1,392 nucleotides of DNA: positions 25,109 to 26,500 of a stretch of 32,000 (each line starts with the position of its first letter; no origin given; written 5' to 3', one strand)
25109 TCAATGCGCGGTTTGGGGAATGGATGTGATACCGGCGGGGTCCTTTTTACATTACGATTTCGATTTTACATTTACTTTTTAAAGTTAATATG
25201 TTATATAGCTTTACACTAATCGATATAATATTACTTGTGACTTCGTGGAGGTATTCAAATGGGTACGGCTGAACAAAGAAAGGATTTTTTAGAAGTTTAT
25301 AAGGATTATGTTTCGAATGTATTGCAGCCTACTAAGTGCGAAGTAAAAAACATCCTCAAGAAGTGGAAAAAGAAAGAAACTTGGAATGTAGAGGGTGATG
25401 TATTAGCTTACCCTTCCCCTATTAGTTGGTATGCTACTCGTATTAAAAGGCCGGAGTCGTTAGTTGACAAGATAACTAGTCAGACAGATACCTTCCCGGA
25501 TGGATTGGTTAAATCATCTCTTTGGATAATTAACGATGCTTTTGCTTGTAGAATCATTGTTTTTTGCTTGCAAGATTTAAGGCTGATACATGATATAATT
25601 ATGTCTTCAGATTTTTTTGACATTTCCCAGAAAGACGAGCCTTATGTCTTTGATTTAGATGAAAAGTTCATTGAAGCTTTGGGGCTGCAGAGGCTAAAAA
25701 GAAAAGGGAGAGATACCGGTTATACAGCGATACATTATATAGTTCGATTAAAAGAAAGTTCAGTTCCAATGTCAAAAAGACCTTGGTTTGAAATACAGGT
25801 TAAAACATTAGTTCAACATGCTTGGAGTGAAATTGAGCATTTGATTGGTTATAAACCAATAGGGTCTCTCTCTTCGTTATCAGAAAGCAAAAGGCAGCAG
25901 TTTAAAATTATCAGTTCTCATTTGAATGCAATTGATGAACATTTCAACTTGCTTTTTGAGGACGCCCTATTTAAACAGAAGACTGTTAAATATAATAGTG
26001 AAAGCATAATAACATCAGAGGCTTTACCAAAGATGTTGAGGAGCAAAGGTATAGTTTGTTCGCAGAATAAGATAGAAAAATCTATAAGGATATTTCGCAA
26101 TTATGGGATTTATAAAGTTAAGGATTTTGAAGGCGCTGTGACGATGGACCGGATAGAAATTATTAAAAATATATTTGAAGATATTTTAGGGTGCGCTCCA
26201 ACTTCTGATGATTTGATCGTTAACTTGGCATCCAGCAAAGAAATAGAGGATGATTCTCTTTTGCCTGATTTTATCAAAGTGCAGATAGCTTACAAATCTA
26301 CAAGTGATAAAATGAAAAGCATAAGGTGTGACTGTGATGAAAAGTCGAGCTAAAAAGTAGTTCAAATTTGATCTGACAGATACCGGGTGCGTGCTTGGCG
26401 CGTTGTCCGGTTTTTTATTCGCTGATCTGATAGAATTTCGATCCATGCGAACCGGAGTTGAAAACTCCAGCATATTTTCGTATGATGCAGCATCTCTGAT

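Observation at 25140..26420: Stand-alone AT-rich RelA/SpoT-domain gene: candidate fused toxSAS (CapRel-like) defence protein with an unknown C-terminal domain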

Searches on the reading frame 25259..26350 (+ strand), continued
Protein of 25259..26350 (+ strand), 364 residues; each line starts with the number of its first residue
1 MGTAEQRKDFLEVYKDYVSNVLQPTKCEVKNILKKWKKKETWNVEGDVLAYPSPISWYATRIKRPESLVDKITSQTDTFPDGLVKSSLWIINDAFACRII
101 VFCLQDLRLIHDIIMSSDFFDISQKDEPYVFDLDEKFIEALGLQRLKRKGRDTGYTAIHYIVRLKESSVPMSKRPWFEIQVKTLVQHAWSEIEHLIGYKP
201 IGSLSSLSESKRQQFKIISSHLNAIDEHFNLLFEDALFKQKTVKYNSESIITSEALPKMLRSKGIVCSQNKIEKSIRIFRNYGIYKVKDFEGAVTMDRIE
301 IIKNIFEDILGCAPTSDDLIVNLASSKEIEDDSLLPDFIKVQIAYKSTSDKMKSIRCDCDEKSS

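Call 89: find_encoding_contigs(protein=P0346, flank=5000, max_places=2)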
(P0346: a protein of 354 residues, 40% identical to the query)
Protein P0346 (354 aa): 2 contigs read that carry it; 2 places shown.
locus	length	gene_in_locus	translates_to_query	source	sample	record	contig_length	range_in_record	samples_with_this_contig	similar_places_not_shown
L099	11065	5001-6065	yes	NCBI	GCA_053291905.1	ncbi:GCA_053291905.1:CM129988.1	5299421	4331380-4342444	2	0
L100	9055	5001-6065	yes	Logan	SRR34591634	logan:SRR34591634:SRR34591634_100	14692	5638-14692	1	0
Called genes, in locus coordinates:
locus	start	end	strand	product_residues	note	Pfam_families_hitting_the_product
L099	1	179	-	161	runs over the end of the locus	-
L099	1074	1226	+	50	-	-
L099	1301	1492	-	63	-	-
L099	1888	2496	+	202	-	PF00239:Resolvase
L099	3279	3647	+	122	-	-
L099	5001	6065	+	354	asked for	PF04607:RelA_SpoT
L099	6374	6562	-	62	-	-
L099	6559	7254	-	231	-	-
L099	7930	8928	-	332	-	PF00589:Phage_integrase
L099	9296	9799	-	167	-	PF00149:Metallophos (faint), PF12850:Metallophos_2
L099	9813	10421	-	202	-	PF01725:Ham1p_like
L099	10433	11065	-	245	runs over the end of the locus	PF01138:RNase_PH, PF03725:RNase_PH_C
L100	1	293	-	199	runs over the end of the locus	-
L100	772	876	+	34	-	-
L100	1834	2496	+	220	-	PF00239:Resolvase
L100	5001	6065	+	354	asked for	PF04607:RelA_SpoT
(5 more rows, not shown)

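Call 100: find_related_loci(query=A1, collection=viral_contigs, flank=8000)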
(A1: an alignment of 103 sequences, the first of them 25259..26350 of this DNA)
Query A1 (364 aa) in viral_contigs; peptide patterns used: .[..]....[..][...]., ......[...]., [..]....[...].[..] (x = any residue, [..] = any of these).
48 stretches matched a pattern; 3 encode a relative of the query (tblastn E <= 1e-3); 3 distinct loci.
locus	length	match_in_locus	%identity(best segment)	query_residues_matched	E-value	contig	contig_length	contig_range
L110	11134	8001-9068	35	1-353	3e-70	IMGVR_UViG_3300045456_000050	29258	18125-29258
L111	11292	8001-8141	32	151-197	2e-5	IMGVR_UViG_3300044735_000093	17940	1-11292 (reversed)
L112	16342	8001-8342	21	59-197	9e-5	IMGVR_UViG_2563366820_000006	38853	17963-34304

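Call 103: search_protein_families(library=phrogs, proteins=[L110:365-1468:-, L110:1866-2933:-, L110:3275-3874:-, L110:4402-4872:+, L110:5724-6050:+, L110:6053-6472:+, L110:6500-6964:+, L110:7304-7888:+, L110:9117-9887:+, L110:10070-11134:+], max_evalue=0.00001)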
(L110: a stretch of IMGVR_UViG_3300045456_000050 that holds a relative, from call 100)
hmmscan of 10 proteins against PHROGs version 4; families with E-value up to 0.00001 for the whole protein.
L110:365-1468:- (367 aa): 1 family
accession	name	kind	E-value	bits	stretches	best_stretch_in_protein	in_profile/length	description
phrog_13782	-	unknown function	1.1e-60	206.9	1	7-357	7-336/338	-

L110:1866-2933:- (355 aa): 1 family
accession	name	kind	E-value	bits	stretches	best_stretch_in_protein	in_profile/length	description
phrog_1362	-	unknown function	1e-53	183.9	1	4-343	10-385/391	-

L110:3275-3874:- (199 aa): 4 families
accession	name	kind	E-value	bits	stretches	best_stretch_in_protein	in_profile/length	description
phrog_1124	-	transcription regulation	2.2e-26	93.5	1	19-190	6-176/177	transcriptional regulator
phrog_5823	-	transcription regulation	4e-09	37.1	1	20-80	5-66/404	transcriptional regulator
phrog_7241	-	transcription regulation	6.4e-07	30.5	1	19-76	57-116/122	transcriptional regulator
phrog_2439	-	transcription regulation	7e-06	26.1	0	20-82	6-68/367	transcriptional regulator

L110:4402-4872:+ (157 aa): 0 families

L110:5724-6050:+ (109 aa): 14 families
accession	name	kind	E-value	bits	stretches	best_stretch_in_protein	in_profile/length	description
phrog_8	-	transcription regulation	4.6e-29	102.9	1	1-105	76-167/346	transcriptional regulator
phrog_4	-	transcription regulation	3e-16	60.4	1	2-68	137-199/400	transcriptional repressor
phrog_3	-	transcription regulation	2.2e-15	58.3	1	1-83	88-170/430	transcriptional repressor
phrog_2967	-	transcription regulation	3.3e-14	54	1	2-95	11-94/225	transcriptional regulator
phrog_2439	-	transcription regulation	5e-12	46.4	1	4-95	10-98/367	transcriptional regulator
phrog_2328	-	transcription regulation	3.2e-11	44.1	1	2-64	16-78/128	transcriptional repressor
phrog_3037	-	transcription regulation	1.5e-10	42.2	1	2-91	27-107/189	transcriptional repressor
phrog_5823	-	transcription regulation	1.3e-09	38.7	1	2-66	7-72/404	transcriptional regulator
phrog_2104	-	unknown function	7.2e-08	33.6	1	3-49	41-87/103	-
phrog_147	-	transcription regulation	1.5e-07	32.7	1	2-61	5-67/100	transcriptional regulator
phrog_7241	-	transcription regulation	1.5e-07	32.5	1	6-60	66-120/122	transcriptional regulator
phrog_1373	-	transcription regulation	1.1e-06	29.7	1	2-64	64-126/166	transcriptional regulator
phrog_7396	-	unknown function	2.6e-06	28.2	1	1-65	15-82/227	-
phrog_1994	-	DNA, RNA and nucleotide metabolism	4e-06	27.8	1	4-68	2-66/170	DNA binding protein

L110:6053-6472:+ (140 aa): 1 family
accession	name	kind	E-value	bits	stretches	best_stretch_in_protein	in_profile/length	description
phrog_87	-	other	2.1e-21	77.7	1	2-136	40-165/227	metallo-protease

L110:6500-6964:+ (155 aa): 0 families

L110:7304-7888:+ (195 aa): 1 family
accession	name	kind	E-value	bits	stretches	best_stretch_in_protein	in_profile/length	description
phrog_5783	-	unknown function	1.4e-10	42.1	1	114-163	150-199/246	-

L110:9117-9887:+ (257 aa): 0 families

L110:10070-11134:+ (354 aa): 4 families
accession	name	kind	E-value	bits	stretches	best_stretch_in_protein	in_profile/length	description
phrog_1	-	integration and excision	6.3e-55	188.6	1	22-353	114-446/611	integrase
phrog_216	-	integration and excision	1.2e-25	91.2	1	145-353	16-235/301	integrase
phrog_7685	-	integration and excision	7.5e-11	43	1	188-345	67-226/240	integrase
phrog_26960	-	unknown function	1.1e-06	30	1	28-149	13-141/146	-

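Call 111: search_solved_structures(query=A5, max_evalue=0.01)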
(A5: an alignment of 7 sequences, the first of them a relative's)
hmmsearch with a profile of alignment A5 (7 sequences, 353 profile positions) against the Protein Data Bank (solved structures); distinct sequences matched with E-value up to 0.01: 11.
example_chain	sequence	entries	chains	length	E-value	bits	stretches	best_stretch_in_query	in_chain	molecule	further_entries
3l9d_A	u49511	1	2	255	4.4e-21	78.8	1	39-207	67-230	Putative GTP pyrophosphokinase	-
2be3_A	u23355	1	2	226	3.6e-20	75.8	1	39-205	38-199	GTP pyrophosphokinase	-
6fgk_A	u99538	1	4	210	6.1e-19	71.8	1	43-202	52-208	GTP pyrophosphokinase YwaC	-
5f2v_V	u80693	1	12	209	1.3e-18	70.7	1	40-210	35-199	GTP pyrophosphokinase YjbM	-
5dec_A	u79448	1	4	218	1.8e-18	70.2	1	39-209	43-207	GTP pyrophosphokinase YjbM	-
5ded_D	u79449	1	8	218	2e-18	70.1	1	38-209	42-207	GTP pyrophosphokinase YjbM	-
6fgj_A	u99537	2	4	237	5.5e-16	62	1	41-171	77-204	GTP pyrophosphokinase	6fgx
6ewz_A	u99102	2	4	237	6.4e-16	61.8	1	41-171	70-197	GTP pyrophosphokinase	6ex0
9erv_A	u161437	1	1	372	3.2e-06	29.9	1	68-216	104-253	RelA/SpoT family protein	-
7ztb_A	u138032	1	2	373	3.2e-06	29.9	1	69-216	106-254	RelA/SpoT family protein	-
9s6k_B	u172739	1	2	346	5.5e-06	29.2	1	23-124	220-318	GTP pyrophosphokinase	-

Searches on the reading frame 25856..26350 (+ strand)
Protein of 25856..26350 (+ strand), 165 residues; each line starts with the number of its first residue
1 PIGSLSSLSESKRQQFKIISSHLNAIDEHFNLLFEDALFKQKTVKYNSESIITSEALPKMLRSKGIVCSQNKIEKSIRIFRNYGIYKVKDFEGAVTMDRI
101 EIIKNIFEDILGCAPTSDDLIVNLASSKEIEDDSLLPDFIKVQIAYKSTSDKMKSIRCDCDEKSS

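Call 41: predict_structure(alignment_id=A2)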
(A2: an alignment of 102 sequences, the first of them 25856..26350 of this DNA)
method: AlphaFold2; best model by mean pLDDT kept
length: 165 residues; sequences in the alignment: 102
mean_pLDDT: 92.5   pTM: 0.74
mean pLDDT of the five models: 92.5, 91.4, 90.2, 89.7, 89.4
residues with pLDDT >= 90: 133; 70-90: 25; 50-70: 7; < 50: 0
segments of 3 or more residues with pLDDT < 50: none
pLDDT, mean of each block of 10 residues (from residue 1): 73 92 96 89 91 95 94 96 98 97 98 97 97 97 96 87 67
secondary structure, 60 per line:
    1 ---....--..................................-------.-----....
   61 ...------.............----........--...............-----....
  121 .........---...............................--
elements in order: H4-7 H10-43 H57-63 H70-82 H88-94 H97-111 H117-129 H133-163

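Call 45: fold_search(model_id=the predicted structure, library=pdb)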
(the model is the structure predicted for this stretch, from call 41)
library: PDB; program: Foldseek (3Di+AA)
matches with E <= 10: 66; with E <= 0.001: 0
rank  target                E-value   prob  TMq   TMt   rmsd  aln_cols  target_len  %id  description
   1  1f5t_A                1.4e+00  0.12  0.21  0.26   8.2       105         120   10  DIPHTHERIA TOX REPRESSOR (C102D MUTANT) COMPLEXED WITH NICKEL AND DTXR CONSENSUS BINDING SEQUENCE (released 2000-09-25)
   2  8gym_O                1.4e+00  0.06  0.17  0.20  15.3       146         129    9  Cryo-EM structure of Tetrahymena thermophila respiratory mega-complex MC IV2+(I+III2+II)2 (released 2023-06-14)
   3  1c0w_A                1.5e+00  0.11  0.21  0.20   8.3       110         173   13  CRYSTAL STRUCTURE OF THE COBALT-ACTIVATED DIPHTHERIA TOXIN REPRESSOR-DNA COMPLEX REVEALS A METAL BINDING SH-LIKE DOMAI (released 2000-07-22)
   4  1ddn_A                1.8e+00  0.11  0.21  0.26   8.1       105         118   10  DIPHTHERIA TOX REPRESSOR (C102D MUTANT)/TOX DNA OPERATOR COMPLEX (released 1998-10-14)
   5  4fp9_B                1.9e+00  0.08  0.22  0.16  12.8       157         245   13  Human MTERF4-NSUN4 protein complex (released 2012-09-12)
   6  6elq_A                2.0e+00  0.04  0.16  0.06  12.3       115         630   17  Carbon Monoxide Dehydrogenase IV from Carboxydothermus hydrogenoformans (released 2018-01-03)
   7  1c0w_B                2.4e+00  0.09  0.21  0.17   8.0       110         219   13  CRYSTAL STRUCTURE OF THE COBALT-ACTIVATED DIPHTHERIA TOXIN REPRESSOR-DNA COMPLEX REVEALS A METAL BINDING SH-LIKE DOMAI (released 2000-07-22)
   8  8pvt_A                2.5e+00  0.09  0.22  0.26  10.1       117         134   14  Manganese-dependent transcriptional repressor DR2539 complexed with cadmium (SAD 7 keV) (released 2024-05-08)
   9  4ye6                  2.8e+00  0.25  0.26  0.08   5.8        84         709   12  The crystal structure of the intact human GlnRS (released 2016-02-17)
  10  9bcx_G                3.0e+00  0.08  0.26  0.28  12.2       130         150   12  Cryo-EM structure of the S. cerevisiae ORC-Cdc6-Mcm2-7-DNA complex with a fully closed Mcm2-Mcm5 DNA entry gate (released 2025-01-01)
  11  1c0w_D                3.0e+00  0.07  0.20  0.20   8.0       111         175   13  CRYSTAL STRUCTURE OF THE COBALT-ACTIVATED DIPHTHERIA TOXIN REPRESSOR-DNA COMPLEX REVEALS A METAL BINDING SH-LIKE DOMAI (released 2000-07-22)
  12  8pvz_B                3.2e+00  0.07  0.21  0.24   8.7       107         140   12  Manganese-dependent transcriptional repressor DR2539 complexed with cadmium (released 2024-05-08)
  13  5gqq_D                3.5e+00  0.13  0.29  0.29  17.2       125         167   18  Structure of ALG-2/HEBP2 Complex (released 2016-11-02)
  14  8pw0_A                3.5e+00  0.07  0.20  0.23   8.9       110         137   12  Manganese-dependent transcriptional repressor DR2539 complexed with manganese and bound to dr1709 promotor (released 2024-05-08)
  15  5tzp_A                4.0e+00  0.06  0.19  0.21  10.3       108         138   14  Crystal structure of FPV039:Bik BH3 complex (released 2017-05-03)
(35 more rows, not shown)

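Call 50: search_protein_families(library=pfam, proteins=[window:25856-26350:+], max_evalue=10)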
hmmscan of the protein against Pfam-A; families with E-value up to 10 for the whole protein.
window:25856-26350:+ (165 aa): 0 families

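Call 51: fold_search(model_id=the predicted structure, library=viral)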
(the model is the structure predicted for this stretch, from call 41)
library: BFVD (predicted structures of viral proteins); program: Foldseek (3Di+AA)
matches with E <= 10: 146; with E <= 0.001: 0
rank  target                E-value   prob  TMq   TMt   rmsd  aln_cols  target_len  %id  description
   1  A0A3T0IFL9            3.5e-01  0.30  0.29  0.11   8.5       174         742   16  (no name in the UniProt tables at hand)
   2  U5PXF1                7.2e-01  0.51  0.28  0.39   7.3        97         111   12  Uncharacterized protein [Bacillus phage Spock]
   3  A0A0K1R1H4            9.0e-01  0.12  0.21  0.22  14.6       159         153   13  BRRF2-like protein [Testudinid alphaherpesvirus 3]
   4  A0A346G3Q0            9.5e-01  0.08  0.18  0.19  15.6       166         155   16  (no name in the UniProt tables at hand)
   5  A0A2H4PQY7            1.1e+00  0.09  0.15  0.10  32.6       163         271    9  Uncharacterized protein [Streptomyces phage Manuel]
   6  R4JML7                1.1e+00  0.07  0.18  0.17  14.3       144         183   14  Uncharacterized protein [Bacillus phage SIOphi]
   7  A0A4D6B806            1.1e+00  0.06  0.15  0.13  15.8       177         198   10  (no name in the UniProt tables at hand)
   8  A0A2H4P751            1.3e+00  0.12  0.23  0.27  26.0       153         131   13  Uncharacterized protein [Pseudomonas phage nickie]
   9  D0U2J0                1.3e+00  0.10  0.18  0.18  13.8        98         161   13  Putative porphyrin biosynthetic protein (Fragment) [Cyanophage S-RIM24]
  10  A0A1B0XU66            1.5e+00  0.33  0.29  0.36  14.1       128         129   15  (no name in the UniProt tables at hand)
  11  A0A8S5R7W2            1.5e+00  0.15  0.27  0.29  13.7       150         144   11  Minor tail protein [virus sp. ct1Uu26]
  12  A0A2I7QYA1            1.6e+00  0.54  0.23  0.48   2.6        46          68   13  (no name in the UniProt tables at hand)
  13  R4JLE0                1.7e+00  0.11  0.21  0.17   8.0        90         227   16  (no name in the UniProt tables at hand)
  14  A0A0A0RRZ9            2.0e+00  0.07  0.16  0.21  17.0       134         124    7  Uncharacterized protein [Bacillus phage Mater]
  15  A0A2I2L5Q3            2.1e+00  0.13  0.27  0.08   9.4       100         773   14  ATP-dependent RecD-like DNA helicase [Orpheovirus IHUMI-LCC2]
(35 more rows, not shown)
